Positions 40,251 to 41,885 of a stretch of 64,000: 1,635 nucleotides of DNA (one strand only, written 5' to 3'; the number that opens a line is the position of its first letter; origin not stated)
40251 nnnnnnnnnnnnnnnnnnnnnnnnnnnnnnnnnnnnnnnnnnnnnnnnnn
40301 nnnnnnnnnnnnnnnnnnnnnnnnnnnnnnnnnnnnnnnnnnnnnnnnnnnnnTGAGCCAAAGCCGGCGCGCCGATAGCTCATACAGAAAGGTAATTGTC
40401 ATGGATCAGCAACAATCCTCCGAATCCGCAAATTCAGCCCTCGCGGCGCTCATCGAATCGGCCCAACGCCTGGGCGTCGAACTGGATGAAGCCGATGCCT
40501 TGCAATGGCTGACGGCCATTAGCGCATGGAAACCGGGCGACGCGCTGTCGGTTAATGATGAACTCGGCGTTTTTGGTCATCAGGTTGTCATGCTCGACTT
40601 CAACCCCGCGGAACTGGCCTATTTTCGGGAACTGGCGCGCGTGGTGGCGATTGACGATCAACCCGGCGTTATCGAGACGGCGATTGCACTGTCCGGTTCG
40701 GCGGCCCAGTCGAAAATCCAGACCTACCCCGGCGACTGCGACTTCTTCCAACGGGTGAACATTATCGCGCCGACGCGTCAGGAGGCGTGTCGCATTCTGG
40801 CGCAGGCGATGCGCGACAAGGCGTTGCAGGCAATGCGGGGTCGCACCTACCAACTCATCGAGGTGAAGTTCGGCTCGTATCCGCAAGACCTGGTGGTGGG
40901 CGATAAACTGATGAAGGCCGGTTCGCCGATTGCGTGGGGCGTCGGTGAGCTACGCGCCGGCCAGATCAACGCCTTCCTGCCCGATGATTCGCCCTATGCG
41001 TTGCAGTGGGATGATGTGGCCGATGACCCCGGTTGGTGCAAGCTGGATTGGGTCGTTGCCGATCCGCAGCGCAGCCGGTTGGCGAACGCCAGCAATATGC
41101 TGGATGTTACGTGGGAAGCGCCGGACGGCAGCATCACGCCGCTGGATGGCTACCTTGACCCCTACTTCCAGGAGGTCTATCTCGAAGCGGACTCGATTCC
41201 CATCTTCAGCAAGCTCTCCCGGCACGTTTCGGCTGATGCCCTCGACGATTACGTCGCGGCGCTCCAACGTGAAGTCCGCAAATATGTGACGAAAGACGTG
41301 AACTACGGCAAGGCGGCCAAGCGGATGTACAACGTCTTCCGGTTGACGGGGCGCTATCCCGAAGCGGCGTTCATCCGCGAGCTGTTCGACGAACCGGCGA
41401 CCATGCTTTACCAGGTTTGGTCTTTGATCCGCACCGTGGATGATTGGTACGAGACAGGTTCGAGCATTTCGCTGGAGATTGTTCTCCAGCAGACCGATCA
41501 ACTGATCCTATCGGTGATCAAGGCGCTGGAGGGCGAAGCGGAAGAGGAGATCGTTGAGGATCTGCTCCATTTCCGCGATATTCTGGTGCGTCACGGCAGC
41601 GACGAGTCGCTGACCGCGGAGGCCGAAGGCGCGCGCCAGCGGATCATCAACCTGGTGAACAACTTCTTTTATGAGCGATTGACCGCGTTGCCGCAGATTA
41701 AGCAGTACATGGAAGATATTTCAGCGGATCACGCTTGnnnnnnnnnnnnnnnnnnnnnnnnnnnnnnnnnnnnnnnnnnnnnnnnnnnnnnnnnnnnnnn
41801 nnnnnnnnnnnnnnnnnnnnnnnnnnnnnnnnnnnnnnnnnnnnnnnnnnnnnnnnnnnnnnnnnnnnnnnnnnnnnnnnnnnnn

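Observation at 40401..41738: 446-aa protein with GS...DxD nucleotidyltransferase signature and ~110-aa N-terminal extension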

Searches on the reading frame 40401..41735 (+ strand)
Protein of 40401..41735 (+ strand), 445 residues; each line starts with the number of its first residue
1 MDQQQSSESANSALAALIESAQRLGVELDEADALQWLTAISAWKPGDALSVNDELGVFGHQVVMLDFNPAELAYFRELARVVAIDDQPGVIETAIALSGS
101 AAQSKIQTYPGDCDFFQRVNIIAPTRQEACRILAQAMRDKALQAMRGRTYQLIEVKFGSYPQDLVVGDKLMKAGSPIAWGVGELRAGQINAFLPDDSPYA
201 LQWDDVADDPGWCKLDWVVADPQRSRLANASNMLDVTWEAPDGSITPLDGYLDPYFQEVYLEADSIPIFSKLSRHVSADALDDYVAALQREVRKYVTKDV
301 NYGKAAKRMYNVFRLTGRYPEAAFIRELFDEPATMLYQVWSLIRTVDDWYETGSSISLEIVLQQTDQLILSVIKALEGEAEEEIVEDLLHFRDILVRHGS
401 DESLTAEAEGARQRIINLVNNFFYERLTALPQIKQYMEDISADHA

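Call 3: search_protein_families(library=pfam, proteins=[window:40401-41735:+], max_evalue=1)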
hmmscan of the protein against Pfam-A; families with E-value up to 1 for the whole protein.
window:40401-41735:+ (445 aa): 0 families

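Call 4: search_protein_families(library=padloc, proteins=[window:40401-41735:+], max_evalue=1)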
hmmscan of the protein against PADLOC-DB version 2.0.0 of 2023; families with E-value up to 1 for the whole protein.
window:40401-41735:+ (445 aa): 1 family
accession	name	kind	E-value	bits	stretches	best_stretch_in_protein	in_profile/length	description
PDLC01949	CARF9--CARF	-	0.016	13.1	1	290-368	72-141/247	-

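Call 5: search_protein_families(library=ncbifam, proteins=[window:40401-41735:+], max_evalue=1)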
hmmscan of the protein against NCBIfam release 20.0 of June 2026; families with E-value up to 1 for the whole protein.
window:40401-41735:+ (445 aa): 0 families

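Call 6: find_homologous_proteins(query=window:40401-41735:+)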
Query window:40401-41735:+ (445 aa): 6141 proteins with E <= 0.001 among 8000 candidates; the best 120 are listed.
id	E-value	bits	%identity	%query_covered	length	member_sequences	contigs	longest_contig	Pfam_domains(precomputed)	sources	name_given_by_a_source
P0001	2.7e-294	994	100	100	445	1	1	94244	-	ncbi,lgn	-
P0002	2.2e-262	889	89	100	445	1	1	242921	-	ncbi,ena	-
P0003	2.3e-239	813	80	99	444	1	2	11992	-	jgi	jgi:hypothetical protein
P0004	5.6e-235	798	79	99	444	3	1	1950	-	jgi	jgi:hypothetical protein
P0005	5.3e-219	746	73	95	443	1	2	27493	-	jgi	jgi:hypothetical protein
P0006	4.0e-213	726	71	98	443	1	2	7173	-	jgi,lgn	-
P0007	1.1e-211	722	73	98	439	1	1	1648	-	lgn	-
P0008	2.0e-209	714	71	99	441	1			-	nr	nr:hypothetical protein [Chloroflexota bacterium]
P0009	6.1e-209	712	72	99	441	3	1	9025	-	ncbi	-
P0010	5.3e-207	706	71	98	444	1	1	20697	-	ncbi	-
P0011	1.9e-206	704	73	95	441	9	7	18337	-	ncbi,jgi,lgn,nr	ncbi:MAG: hypothetical protein FJ011_19130 [Chloroflexi bacterium]|nr:hypothetical protein [Chlorofl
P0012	1.0e-204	699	70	99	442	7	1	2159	-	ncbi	-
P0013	3.5e-204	697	70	98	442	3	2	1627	-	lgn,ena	-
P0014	2.9e-203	694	70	97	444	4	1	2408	-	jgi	-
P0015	2.0e-202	691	70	97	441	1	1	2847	-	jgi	-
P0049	3.1e-197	674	66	99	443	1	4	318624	-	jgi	jgi:hypothetical protein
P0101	6.1e-195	666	67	98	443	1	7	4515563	-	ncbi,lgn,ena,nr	ncbi:MAG: hypothetical protein JSV42_03715 [Chloroflexota bacterium]|nr:MAG: hypothetical protein JS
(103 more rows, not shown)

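Call 7: search_solved_structures(query=window:40401-41735:+, max_evalue=10)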
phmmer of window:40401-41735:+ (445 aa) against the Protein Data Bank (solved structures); distinct sequences matched with E-value up to 10: 1.
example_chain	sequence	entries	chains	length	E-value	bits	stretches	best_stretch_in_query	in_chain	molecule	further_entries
9e6q_AN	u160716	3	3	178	0.8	11.9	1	70-146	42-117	Large ribosomal subunit protein uL16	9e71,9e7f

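Call 8: search_protein_families(library=phrogs, proteins=[window:40401-41735:+], max_evalue=1)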
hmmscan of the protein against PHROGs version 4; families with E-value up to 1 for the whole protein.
window:40401-41735:+ (445 aa): 1 family
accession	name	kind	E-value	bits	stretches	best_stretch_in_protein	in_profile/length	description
phrog_34778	-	unknown function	0.29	12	0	277-295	7-25/56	-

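Call 13: find_encoding_contigs(protein=P0101, flank=8000, max_places=3)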
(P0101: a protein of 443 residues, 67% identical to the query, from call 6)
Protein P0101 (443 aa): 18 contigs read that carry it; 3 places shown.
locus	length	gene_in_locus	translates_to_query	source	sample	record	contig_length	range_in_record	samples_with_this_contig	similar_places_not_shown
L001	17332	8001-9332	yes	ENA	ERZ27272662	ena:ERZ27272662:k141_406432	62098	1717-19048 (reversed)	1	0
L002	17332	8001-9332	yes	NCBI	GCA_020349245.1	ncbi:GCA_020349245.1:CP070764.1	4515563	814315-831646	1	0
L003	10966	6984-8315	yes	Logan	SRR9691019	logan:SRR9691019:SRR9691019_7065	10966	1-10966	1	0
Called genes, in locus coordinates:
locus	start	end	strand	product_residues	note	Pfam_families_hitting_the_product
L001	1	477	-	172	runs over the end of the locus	PF00329:Complex1_30kDa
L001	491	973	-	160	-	PF01058:Oxidored_q6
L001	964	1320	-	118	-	PF00507:Oxidored_q4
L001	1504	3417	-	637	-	-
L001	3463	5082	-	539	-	PF00140:Sigma70_r1_2, PF04542:Sigma70_r2, PF04539:Sigma70_r3, PF04545:Sigma70_r4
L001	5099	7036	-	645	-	PF01807:Zn_ribbon_DnaG, PF08275:DNAG_N, PF01751:Toprim, PF13662:Toprim_4, PF13155:Toprim_2, PF10410:DnaB_bind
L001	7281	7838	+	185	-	-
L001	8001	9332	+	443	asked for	-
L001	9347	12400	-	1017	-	PF02091:tRNA-synt_2e, PF02092:tRNA_synt_2f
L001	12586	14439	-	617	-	PF13462:Thioredoxin_4, PF01323:DSBA, PF06965:Na_H_antiport_1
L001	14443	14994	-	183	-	PF00578:AhpC-TSA, PF08534:Redoxin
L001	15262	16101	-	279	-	PF13462:Thioredoxin_4, PF01323:DSBA, PF13098:Thioredoxin_2, PF13743:Thioredoxin_5 (faint)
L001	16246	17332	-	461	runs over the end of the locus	PF05977:MFS_3, PF07690:MFS_1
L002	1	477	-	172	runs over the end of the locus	PF00329:Complex1_30kDa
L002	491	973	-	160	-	PF01058:Oxidored_q6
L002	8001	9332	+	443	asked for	-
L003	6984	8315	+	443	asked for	-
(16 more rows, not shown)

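Call 14: find_encoding_contigs(protein=P0049, flank=8000, max_places=3)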
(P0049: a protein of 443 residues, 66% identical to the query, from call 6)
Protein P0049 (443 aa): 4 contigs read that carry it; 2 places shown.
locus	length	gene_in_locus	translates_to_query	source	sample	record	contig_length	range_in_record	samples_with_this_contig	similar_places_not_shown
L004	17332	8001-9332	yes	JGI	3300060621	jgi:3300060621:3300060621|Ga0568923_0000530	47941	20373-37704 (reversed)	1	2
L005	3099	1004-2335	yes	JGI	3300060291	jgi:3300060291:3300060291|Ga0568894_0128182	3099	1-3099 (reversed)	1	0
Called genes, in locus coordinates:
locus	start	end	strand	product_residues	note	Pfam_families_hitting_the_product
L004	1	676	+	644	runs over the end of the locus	PF02730:AFOR_N, PF01314:AFOR_C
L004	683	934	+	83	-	PF02597:ThiS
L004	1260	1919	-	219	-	-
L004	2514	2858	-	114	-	-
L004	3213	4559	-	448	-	-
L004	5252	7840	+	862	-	PF00149:Metallophos (weak), PF00404:Dockerin_1 (weak)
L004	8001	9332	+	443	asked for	-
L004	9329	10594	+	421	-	PF02056:Glyco_hydro_4, PF11975:Glyco_hydro_4C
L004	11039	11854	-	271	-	PF04055:Radical_SAM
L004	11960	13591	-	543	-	PF13482:RNase_H_2, PF04430:DUF498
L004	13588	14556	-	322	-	PF02517:Rce1-like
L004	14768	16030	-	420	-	PF01882:DUF58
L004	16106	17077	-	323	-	PF20030:bpMoxR, PF00004:AAA, PF07726:AAA_3, PF07728:AAA_5, PF17863:AAA_lid_2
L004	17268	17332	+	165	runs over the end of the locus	PF03061:4HBT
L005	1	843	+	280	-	?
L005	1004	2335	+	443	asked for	-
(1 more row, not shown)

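Call 15: find_encoding_contigs(protein=P0002, flank=8000, max_places=3)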
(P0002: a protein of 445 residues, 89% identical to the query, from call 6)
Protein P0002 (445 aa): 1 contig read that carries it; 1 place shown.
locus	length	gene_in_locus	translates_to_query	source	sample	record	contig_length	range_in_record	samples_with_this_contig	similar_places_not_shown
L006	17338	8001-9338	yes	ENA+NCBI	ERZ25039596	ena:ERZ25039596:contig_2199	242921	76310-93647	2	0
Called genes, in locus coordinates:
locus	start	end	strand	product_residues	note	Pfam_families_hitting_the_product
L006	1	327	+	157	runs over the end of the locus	PF14697:Fer4_21 (faint), PF25160:LdpA_Fe-S-bd (faint), PF12797:Fer4_2 (faint), PF00037:Fer4 (weak), PF13183:Fer4_8 (weak), PF12838:Fer4_7, PF13187:Fer4_9 (weak), PF00037:Fer4 (weak), +3 more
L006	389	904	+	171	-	PF00499:Oxidored_q3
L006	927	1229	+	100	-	PF00420:Oxidored_q2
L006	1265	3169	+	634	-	PF00662:Proton_antipo_N, PF00361:Proton_antipo_M, PF01010:Proton_antipo_C (weak)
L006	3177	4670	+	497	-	PF00361:Proton_antipo_M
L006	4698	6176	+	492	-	PF00361:Proton_antipo_M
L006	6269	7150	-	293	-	PF11731:Cdd1 (faint), PF14229:DUF4332, PF14520:HHH_5 (faint)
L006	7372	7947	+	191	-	PF00929:RNase_T, PF16473:Rv2179c-like (weak)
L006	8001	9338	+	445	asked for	-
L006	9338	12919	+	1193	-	PF00528:BPD_transp_1, PF04389:Peptidase_M28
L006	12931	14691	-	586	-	PF00496:SBP_bac_5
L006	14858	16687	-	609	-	PF00496:SBP_bac_5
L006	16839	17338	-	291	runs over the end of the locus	PF00528:BPD_transp_1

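Call 16: find_related_loci(query=A1, collection=genome_contigs, flank=6000)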
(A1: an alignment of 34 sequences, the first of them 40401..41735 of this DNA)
Query A1 (445 aa) in genome_contigs; peptide patterns used: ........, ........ (x = any residue, [..] = any of these).
599 stretches matched a pattern (row limit reached: there are more); 589 encode a relative of the query (tblastn E <= 1e-3); the best 80 are kept; 80 distinct loci.
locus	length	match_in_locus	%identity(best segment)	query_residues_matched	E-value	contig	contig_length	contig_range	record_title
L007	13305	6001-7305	70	8-442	0e+0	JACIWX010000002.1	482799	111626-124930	MAG: Chloroflexota bacterium isolate MAG-37 Chloroflexota_E3_bin22_Scaffold_2, whole genome shotgun sequence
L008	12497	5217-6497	73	14-440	0e+0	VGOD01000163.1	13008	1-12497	MAG: Chloroflexi bacterium isolate K_DeepCast_250m_m2_061 K_DeepCast_250m_m2_061_Ga0194125_10010036, whole genome shotgu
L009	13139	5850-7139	68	8-437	0e+0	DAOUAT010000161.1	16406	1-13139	MAG TPA_asm: Anaerolineae bacterium isolate H66_683 k113_169854, whole genome shotgun sequence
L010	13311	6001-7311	67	6-442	0e+0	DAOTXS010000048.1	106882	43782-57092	MAG TPA_asm: Anaerolineae bacterium isolate H21_272 k133_1504249, whole genome shotgun sequence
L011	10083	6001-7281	69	14-440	0e+0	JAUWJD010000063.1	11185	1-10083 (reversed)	MAG: Chloroflexota bacterium isolate CSMAG_2311 CSMAG_2311_k127_5093174_length_11185_cov_15.0321, whole genome shotgun s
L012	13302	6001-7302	68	5-438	0e+0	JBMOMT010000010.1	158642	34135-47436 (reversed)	MAG: Chloroflexota bacterium isolate Betzabe_MAG057 MAG057_10, whole genome shotgun sequence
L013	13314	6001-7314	66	3-441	0e+0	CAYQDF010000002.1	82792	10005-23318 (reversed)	MAG TPA_asm: uncultured Anaerolineaceae bacterium isolate binchicken_co107_414 genome assembly, contig: NODE_702_length_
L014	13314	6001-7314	66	2-438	0e+0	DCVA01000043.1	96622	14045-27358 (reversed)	MAG TPA_asm: Anaerolineales bacterium UBA2200 UBA2200_contig_25711, whole genome shotgun sequence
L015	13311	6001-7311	66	6-442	0e+0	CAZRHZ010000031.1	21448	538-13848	MAG TPA_asm: uncultured Anaerolinea sp. isolate SRP192927_co3_260 genome assembly, contig: NODE_5062_length_21448_cov_7.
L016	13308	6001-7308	64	2-444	0e+0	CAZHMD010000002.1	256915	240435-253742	MAG TPA_asm: uncultured Anaerolinea sp. isolate SRP302447_co4_501 genome assembly, contig: NODE_144_length_256915_cov_33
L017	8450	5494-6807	65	1-440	0e+0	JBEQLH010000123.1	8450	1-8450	MAG: Anaerolineales bacterium isolate Y22TTR21b10o NODE_1110_length_8450_cov_7.958070, whole genome shotgun sequence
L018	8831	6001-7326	64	1-444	0e+0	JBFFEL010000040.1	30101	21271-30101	MAG: Anaerolineales bacterium isolate Mix_mud13.2021.11.71 k141_1511728_length_30101_cov_10.9716, whole genome shotgun s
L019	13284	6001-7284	66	11-439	0e+0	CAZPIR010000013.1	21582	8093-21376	MAG TPA_asm: uncultured Anaerolineaceae bacterium isolate SRP272421_co4_372 genome assembly, contig: NODE_5686_length_21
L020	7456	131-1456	65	2-442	0e+0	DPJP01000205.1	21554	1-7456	MAG TPA_asm: Armatimonadetes bacterium isolate UBA11051 contig_3305, whole genome shotgun sequence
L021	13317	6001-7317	65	7-445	0e+0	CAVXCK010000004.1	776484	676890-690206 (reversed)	MAG: uncultured Chloroflexia bacterium isolate MFD04408.bin.2.99 genome assembly, contig: contig_48949, whole genome sho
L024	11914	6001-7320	64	1-440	0e+0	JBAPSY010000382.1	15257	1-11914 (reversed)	MAG: Anaerolineales bacterium isolate MFD02339_ilm_asm_bin15 k127_38017, whole genome shotgun sequence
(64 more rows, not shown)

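Call 20: predict_structure(alignment_id=A1)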
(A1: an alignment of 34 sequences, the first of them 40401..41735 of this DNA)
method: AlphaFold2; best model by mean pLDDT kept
length: 445 residues; sequences in the alignment: 34
mean_pLDDT: 76.1   pTM: 0.74
mean pLDDT of the five models: 76.1, 73.3, 72.9, 72.7, 67.0
residues with pLDDT >= 90: 117; 70-90: 187; 50-70: 98; < 50: 43
segments of 3 or more residues with pLDDT < 50: 1-6, 23-27, 38-65
pLDDT, mean of each block of 10 residues (from residue 1): 47 63 52 53 38 34 51 81 92 78 60 80 96 96 87 92 93 92 93 96 93 86 70 89 83 54 66 65 80 89 86 80 79 73 70 71 80 78 85 76 65 82 90 94 60
secondary structure, 60 per line:
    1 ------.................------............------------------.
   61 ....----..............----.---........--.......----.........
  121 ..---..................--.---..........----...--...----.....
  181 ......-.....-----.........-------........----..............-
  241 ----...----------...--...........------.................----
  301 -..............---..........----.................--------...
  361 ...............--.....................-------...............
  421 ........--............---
elements in order: H7-23 H30-41 H60-64 H69-82 E91-98 H101-107 E112-122 H126-143 E150-159 E164-166 E169-171 E176-180 H181-186 E188-192 E198-202 H203-206 E214-221 E226-239 E245-247 E258-260 H263-273 H280-296 H302-315 H319-328 H333-349 H358-375 H378-398 H406-428 H431-442

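Call 23: fold_search(model_id=the predicted structure, library=pdb)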
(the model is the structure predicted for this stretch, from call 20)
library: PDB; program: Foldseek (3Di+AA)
matches with E <= 10: 408; with E <= 0.001: 3
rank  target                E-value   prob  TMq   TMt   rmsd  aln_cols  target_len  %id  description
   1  4xul                  1.3e-06  1.00  0.45  0.53   6.8       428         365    9  Crystal structure of M. chilensis Mg662 protein complexed with GTP (released 2016-02-03)
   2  4ams                  2.6e-06  1.00  0.45  0.53   8.4       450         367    9  A Megaviridae ORFan gene encode a new nucleotidyl transferase (released 2013-03-20)
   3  4amq                  2.9e-06  1.00  0.44  0.55   8.5       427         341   10  A Megaviridae Orfan gene encodes a new nucleotidyl transferase (released 2013-03-20)
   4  1px5_B                3.2e-03  0.63  0.18  0.22  21.1       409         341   10  Crystal structure of the 2'-specific and double-stranded RNA-activated interferon-induced antiviral protein 2'-5'-olig (released 2003-11-25)
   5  1px5_A                7.9e-03  0.54  0.18  0.22  20.6       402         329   11  Crystal structure of the 2'-specific and double-stranded RNA-activated interferon-induced antiviral protein 2'-5'-olig (released 2003-11-25)
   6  8exe_A                2.7e-02  0.18  0.13  0.16  16.8       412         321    6  Crystal structure of human FAM46A-BCCIPa complex at 3.5 angstrom resolution (released 2023-03-15)
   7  3o78_B                4.0e-02  0.05  0.09  0.10  23.1       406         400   10  The structure of Ca2+ Sensor (Case-12) (released 2010-09-29)
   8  3o78_A                4.2e-02  0.04  0.08  0.09  22.8       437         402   10  The structure of Ca2+ Sensor (Case-12) (released 2010-09-29)
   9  4ik1                  4.7e-02  0.04  0.08  0.09  24.7       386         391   10  High resolution structure of GCaMPJ at pH 8.5 (released 2014-02-05)
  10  4ik4                  4.9e-02  0.07  0.10  0.11  22.7       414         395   13  High resolution structure of GCaMP3 at pH 5.0 (released 2014-02-05)
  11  3evr                  6.0e-02  0.06  0.10  0.11  23.9       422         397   10  Crystal structure of Calcium bound monomeric GCAMP2 (released 2008-12-09)
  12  6zsn                  6.7e-02  0.06  0.10  0.11  24.9       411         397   11  Crystal structure of rsGCaMP double mutant Ile80His/Val116Ile in the OFF state (illuminated) (released 2021-10-27)
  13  3sg5                  6.7e-02  0.05  0.09  0.10  23.3       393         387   12  Crystal Structure of Dimeric GCaMP3-D380Y, QP(linker 1), LP(linker 2) (released 2012-06-20)
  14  3ek8                  7.4e-02  0.05  0.10  0.11  25.1       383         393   11  Calcium-saturated GCaMP2 T116V/G87R mutant monomer (released 2008-12-16)
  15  7x4a                  7.7e-02  0.25  0.19  0.25  15.8       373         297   10  Native CD-NTase ClCdnE (released 2023-03-08)
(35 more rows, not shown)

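Call 36: search_protein_representatives(alignment_id=A1)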
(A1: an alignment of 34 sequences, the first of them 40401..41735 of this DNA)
Query: 34 sequences, 443 profile positions. Proteins with E-value up to 0.001 (for the whole library): 696; up to 1e-10: 488; up to 1e-30: 203. The best 150 are listed.
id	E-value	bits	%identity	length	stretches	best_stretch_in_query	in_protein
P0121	9.0e-173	591.7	-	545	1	6-441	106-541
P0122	6.7e-170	582.2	-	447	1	3-441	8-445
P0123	2.6e-163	560.5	-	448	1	7-441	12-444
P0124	2.7e-156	537.4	-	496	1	6-364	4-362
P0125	1.6e-149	515.1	-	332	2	262-441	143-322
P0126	7.6e-131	453.5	-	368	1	75-439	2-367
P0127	1.3e-129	449.5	-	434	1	7-440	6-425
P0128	2.7e-128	445.1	-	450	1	9-438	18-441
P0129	6.9e-127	440.5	-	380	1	63-439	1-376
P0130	2.6e-125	435.3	-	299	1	4-300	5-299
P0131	4.6e-124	431.2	-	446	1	7-440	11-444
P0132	3.3e-119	415.2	-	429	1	17-440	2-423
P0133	8.1e-115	400.7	-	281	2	77-241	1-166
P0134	1.4e-114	399.9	-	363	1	108-404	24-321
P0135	1.7e-112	393.0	-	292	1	152-381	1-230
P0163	5.8e-76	272.7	-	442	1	10-439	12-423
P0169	3.5e-73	263.5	-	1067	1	28-439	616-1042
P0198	1.5e-60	221.9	-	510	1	9-432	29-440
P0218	2.1e-52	195.0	-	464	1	10-437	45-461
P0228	1.3e-50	189.1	-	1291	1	10-436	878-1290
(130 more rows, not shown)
